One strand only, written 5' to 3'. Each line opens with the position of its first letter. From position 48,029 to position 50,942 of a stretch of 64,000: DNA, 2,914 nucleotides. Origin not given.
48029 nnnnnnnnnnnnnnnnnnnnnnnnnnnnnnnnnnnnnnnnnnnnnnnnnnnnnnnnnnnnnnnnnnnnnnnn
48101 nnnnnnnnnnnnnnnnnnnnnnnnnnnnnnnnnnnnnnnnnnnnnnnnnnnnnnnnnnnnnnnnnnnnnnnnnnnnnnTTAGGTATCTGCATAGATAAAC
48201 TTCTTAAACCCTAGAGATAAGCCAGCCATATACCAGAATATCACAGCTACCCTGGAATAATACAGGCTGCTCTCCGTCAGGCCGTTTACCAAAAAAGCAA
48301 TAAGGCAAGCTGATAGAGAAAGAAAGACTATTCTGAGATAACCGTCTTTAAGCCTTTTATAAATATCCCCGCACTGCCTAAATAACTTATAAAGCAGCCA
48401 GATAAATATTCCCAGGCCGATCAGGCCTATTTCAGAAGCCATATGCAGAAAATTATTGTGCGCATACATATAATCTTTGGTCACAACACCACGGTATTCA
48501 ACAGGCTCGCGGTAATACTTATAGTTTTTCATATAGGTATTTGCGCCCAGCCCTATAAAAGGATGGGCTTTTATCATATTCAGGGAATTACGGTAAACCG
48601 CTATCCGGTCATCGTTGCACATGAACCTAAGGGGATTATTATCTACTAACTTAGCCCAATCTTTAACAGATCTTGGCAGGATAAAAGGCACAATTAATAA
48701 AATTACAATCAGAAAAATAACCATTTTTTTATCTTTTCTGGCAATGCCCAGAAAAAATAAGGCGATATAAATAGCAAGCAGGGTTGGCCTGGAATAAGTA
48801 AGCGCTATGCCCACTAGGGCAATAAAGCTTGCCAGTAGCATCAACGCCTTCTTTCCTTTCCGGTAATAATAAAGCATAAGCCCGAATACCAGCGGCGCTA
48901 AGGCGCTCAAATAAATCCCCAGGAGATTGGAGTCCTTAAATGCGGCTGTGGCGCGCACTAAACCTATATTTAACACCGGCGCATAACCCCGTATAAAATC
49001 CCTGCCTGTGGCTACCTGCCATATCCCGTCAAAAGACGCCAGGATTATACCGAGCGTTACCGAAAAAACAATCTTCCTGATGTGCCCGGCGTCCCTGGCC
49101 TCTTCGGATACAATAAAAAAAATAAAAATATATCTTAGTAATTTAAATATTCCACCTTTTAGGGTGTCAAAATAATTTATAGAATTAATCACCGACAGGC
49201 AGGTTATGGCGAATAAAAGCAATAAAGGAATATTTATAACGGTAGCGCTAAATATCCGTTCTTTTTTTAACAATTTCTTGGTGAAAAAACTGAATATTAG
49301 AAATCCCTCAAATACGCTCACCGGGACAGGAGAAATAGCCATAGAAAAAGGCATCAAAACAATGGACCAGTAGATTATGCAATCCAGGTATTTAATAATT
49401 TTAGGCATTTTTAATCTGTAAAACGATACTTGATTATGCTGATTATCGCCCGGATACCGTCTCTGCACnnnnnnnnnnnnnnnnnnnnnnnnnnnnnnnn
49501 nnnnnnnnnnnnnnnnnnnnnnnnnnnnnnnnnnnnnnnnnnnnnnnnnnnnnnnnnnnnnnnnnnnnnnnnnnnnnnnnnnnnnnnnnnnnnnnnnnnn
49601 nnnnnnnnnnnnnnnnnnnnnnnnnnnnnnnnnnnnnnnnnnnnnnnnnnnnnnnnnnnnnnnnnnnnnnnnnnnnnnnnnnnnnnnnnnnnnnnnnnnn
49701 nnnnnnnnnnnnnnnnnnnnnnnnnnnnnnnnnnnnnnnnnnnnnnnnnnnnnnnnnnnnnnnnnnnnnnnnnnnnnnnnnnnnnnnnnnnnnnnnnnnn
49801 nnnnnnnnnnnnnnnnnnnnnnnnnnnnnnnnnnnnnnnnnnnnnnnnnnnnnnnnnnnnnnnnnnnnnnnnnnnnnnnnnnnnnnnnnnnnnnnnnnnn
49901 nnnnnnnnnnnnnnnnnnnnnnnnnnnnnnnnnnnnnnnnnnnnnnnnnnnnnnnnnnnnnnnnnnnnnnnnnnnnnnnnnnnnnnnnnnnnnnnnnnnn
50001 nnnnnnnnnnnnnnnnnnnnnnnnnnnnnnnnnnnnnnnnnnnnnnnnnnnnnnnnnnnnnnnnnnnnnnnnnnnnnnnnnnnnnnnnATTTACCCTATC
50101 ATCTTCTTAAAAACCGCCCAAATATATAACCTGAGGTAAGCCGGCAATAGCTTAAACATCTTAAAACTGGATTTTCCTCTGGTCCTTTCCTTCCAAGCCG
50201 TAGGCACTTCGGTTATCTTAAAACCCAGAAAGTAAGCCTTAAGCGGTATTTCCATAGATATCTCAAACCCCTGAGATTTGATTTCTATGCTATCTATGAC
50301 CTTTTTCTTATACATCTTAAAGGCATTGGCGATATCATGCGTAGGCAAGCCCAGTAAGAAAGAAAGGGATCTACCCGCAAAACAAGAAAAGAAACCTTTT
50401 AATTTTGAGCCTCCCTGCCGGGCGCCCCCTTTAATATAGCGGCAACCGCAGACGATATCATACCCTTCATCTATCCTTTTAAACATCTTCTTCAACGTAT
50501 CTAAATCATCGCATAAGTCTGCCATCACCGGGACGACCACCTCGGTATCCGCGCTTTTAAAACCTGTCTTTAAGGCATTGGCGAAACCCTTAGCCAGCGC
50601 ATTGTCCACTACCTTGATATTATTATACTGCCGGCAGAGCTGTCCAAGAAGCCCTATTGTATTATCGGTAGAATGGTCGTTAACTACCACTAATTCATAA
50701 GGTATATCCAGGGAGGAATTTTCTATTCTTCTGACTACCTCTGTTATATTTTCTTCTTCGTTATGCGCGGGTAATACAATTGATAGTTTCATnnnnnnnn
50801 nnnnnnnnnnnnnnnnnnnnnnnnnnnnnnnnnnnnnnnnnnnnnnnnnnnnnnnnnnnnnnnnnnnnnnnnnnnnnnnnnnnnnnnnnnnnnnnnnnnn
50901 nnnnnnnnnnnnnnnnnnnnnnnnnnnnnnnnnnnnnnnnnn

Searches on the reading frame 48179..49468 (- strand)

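Call 25: search_protein_families(library=pfam, proteins=[window:48179-49468:-], max_evalue=0.00001)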
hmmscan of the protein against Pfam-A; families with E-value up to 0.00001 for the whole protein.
window:48179-49468:- (429 aa): 1 family
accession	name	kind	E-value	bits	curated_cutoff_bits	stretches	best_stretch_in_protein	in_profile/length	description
PF04932.20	Wzy_C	-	5.5e-23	81.8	31.7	1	212-356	1-149/149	O-Antigen ligase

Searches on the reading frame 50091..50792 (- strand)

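Call 25: search_protein_families(library=pfam, proteins=[window:50091-50792:-], max_evalue=0.00001)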
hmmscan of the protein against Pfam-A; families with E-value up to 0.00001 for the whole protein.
window:50091-50792:- (233 aa): 3 families
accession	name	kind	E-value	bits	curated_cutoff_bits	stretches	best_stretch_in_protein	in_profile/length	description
PF00535.33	Glycos_transf_2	-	1.5e-27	97.1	23.3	1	4-168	1-166/168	Glycosyl transferase family 2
PF10111.15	Glyco_tranf_2_2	-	6.4e-08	32.8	27.3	1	4-106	1-105/276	Glycosyltransferase like family 2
PF13641.12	Glyco_tranf_2_3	-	1.4e-06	29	27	1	3-121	3-126/230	Glycosyltransferase like family 2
